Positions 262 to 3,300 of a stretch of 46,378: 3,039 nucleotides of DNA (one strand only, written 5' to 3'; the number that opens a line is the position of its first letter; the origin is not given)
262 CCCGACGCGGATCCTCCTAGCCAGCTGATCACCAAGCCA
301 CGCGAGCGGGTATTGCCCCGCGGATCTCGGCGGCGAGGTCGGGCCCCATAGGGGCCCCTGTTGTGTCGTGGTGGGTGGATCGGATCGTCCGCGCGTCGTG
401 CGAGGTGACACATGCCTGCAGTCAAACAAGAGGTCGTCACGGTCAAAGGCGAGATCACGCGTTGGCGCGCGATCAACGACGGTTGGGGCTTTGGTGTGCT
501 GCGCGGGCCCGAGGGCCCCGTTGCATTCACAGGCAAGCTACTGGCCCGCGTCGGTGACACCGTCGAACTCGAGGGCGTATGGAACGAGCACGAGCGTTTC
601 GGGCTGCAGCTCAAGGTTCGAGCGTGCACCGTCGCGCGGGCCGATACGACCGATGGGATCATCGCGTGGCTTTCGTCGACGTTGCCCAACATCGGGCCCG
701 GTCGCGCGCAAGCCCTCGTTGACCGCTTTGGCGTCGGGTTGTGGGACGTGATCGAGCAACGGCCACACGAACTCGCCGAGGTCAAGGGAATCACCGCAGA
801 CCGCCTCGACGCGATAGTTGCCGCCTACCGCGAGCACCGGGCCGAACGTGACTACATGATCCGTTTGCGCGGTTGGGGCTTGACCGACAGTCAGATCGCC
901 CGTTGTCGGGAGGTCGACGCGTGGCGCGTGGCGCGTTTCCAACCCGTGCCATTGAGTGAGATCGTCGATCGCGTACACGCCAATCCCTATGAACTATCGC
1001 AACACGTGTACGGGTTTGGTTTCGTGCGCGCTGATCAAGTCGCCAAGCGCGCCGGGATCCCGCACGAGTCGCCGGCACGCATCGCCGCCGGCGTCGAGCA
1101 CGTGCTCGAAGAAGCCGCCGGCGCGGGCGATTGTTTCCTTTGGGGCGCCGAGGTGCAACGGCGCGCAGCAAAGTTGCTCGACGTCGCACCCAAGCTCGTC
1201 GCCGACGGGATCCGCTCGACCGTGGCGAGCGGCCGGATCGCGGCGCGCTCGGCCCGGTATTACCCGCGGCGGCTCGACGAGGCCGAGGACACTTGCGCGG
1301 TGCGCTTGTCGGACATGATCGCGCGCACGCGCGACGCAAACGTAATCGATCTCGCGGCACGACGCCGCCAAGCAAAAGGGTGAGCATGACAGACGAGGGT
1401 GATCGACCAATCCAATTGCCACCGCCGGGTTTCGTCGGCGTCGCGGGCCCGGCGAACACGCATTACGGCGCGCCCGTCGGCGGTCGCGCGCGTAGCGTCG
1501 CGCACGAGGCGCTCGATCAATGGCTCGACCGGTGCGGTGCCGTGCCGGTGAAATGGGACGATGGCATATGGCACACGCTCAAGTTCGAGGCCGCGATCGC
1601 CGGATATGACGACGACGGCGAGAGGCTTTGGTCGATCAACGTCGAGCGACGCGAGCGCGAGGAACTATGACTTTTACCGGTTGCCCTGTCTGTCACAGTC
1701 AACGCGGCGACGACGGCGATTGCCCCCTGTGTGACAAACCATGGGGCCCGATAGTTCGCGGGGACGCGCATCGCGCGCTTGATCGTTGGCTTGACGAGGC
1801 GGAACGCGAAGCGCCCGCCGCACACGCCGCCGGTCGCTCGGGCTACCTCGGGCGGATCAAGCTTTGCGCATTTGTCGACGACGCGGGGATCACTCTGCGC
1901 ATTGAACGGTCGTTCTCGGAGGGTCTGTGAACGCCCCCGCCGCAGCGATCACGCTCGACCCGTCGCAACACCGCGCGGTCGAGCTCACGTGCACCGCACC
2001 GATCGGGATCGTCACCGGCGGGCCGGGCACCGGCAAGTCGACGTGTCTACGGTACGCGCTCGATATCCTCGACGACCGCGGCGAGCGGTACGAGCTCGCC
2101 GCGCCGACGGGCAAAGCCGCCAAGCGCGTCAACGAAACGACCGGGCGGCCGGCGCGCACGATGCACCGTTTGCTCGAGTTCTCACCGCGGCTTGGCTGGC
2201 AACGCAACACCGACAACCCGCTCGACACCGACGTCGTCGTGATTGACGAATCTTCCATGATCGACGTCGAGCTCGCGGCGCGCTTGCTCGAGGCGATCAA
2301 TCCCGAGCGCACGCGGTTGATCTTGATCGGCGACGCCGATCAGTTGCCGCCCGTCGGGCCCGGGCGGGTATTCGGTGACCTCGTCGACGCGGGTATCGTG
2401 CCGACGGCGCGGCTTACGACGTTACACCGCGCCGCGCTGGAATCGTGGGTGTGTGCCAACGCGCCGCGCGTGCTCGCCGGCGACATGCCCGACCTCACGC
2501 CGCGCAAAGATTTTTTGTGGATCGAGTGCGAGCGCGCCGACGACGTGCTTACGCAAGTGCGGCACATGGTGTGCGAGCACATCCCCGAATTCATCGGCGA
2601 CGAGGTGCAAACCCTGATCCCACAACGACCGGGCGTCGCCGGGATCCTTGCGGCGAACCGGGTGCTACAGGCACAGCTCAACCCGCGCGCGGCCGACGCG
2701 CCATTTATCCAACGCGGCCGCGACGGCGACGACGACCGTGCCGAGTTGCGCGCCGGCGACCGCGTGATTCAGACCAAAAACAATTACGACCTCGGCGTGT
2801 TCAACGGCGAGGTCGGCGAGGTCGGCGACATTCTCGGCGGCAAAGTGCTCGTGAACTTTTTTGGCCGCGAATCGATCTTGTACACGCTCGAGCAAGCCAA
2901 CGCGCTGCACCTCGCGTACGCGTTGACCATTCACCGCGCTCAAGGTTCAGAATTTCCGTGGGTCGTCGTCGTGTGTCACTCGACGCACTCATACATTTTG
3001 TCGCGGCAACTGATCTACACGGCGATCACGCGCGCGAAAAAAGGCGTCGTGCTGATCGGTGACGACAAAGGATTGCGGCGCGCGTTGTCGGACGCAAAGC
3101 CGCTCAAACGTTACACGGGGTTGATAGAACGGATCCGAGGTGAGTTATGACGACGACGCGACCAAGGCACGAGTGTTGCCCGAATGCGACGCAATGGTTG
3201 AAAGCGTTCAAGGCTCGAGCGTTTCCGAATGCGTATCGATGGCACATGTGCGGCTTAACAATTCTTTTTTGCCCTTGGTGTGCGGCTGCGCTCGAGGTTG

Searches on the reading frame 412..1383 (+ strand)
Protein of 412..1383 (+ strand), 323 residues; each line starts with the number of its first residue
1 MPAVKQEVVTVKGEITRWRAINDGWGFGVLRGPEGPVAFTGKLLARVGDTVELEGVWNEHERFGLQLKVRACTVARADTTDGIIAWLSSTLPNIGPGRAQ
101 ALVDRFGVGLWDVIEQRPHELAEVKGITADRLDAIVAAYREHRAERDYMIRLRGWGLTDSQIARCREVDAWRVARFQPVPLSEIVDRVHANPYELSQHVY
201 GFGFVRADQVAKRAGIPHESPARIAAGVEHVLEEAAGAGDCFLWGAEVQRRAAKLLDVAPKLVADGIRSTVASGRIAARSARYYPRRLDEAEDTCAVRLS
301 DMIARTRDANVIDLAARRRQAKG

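Call 8: search_protein_families(library=pfam, proteins=[window:412-1383:+], max_evalue=0.01)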
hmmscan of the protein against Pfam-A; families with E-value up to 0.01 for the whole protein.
window:412-1383:+ (323 aa): 3 families
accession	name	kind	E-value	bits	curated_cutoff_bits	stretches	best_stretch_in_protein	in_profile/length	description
PF14490.11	HHH_RecD2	-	1.9e-22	79.4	27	2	182-242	31-92/92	ATP-dependent RecD2 DNA helicase HHH domain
PF23139.1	OB_YrrC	-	2.1e-05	24.8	27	1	36-73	34-72/76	ATP-dependent DNA helicase YrrC, OB-fold domain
PF14520.12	HHH_5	-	3.8e-05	24.5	27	1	90-140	6-56/57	Helix-hairpin-helix domain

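Call 9: search_protein_families(library=phrogs, proteins=[window:412-1383:+], max_evalue=0.01)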
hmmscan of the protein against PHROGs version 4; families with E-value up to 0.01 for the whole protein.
window:412-1383:+ (323 aa): 1 family
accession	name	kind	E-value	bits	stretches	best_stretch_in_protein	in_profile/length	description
phrog_4412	-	DNA, RNA and nucleotide metabolism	2.5e-24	86.6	1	35-307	45-309/743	exonuclease V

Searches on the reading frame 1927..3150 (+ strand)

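Call 8: search_protein_families(library=pfam, proteins=[window:1927-3150:+], max_evalue=0.01)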
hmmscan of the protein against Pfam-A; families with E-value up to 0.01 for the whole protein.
window:1927-3150:+ (407 aa): 11 families
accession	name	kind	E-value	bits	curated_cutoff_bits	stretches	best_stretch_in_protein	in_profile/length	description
PF13245.12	AAA_19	-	2e-41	141.7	25.1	1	14-145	1-134/134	AAA domain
PF13604.12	AAA_30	-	1.1e-38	133.4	27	1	10-187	2-173/191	AAA domain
PF13538.12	UvrD_C_2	-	3.3e-17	62.5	27.4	1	329-377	1-52/52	UvrD-like helicase C-terminal domain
PF18335.7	SH3_13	-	2.6e-13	50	41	1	244-302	2-54/65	ATP-dependent RecD-like DNA helicase SH3 domain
PF01443.25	Viral_helicase1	-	6.4e-12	46.2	21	1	326-377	173-227/228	Viral superfamily 1 RNA helicase core domain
PF13086.12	AAA_11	-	2.1e-09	38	27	1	100-143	213-253/257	AAA domain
PF13401.12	AAA_22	-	9.1e-09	36.1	27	1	23-137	4-124/130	AAA domain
PF05127.21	NAT10_TcmA_helicase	-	0.00045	20.6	22.7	1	28-123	1-112/176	RNA cytidine acetyltransferase NAT10/TcmA, helicase domain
PF09848.15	SLFN-g3_helicase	-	0.0011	18.8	24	0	28-108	5-87/354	Schlafen group 3, DNA/RNA helicase domain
PF13361.12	UvrD_C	-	0.0014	18.6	25.6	1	333-377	290-346/350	UvrD-like helicase C-terminal domain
PF13191.12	AAA_16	-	0.0021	19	32.6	0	25-100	25-103/167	AAA ATPase domain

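Call 9: search_protein_families(library=phrogs, proteins=[window:1927-3150:+], max_evalue=0.01)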
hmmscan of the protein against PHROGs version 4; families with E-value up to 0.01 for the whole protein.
window:1927-3150:+ (407 aa): 6 families
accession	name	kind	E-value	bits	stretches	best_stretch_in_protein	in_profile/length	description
phrog_4412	-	DNA, RNA and nucleotide metabolism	2.7e-101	341.1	1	6-400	327-735/743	exonuclease V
phrog_325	-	DNA, RNA and nucleotide metabolism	2.5e-50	172.7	1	8-381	469-871/986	Dda-like helicase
phrog_25411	-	unknown function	2.3e-09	37.5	1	329-395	540-614/627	-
phrog_1967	-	DNA, RNA and nucleotide metabolism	9.6e-07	28.7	1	333-380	608-670/776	DNA helicase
phrog_170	-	other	0.00016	22.2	0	10-48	76-115/323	PhoH-like phosphate starvation-inducible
phrog_25471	-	unknown function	0.00023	22.2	0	101-141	121-161/162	-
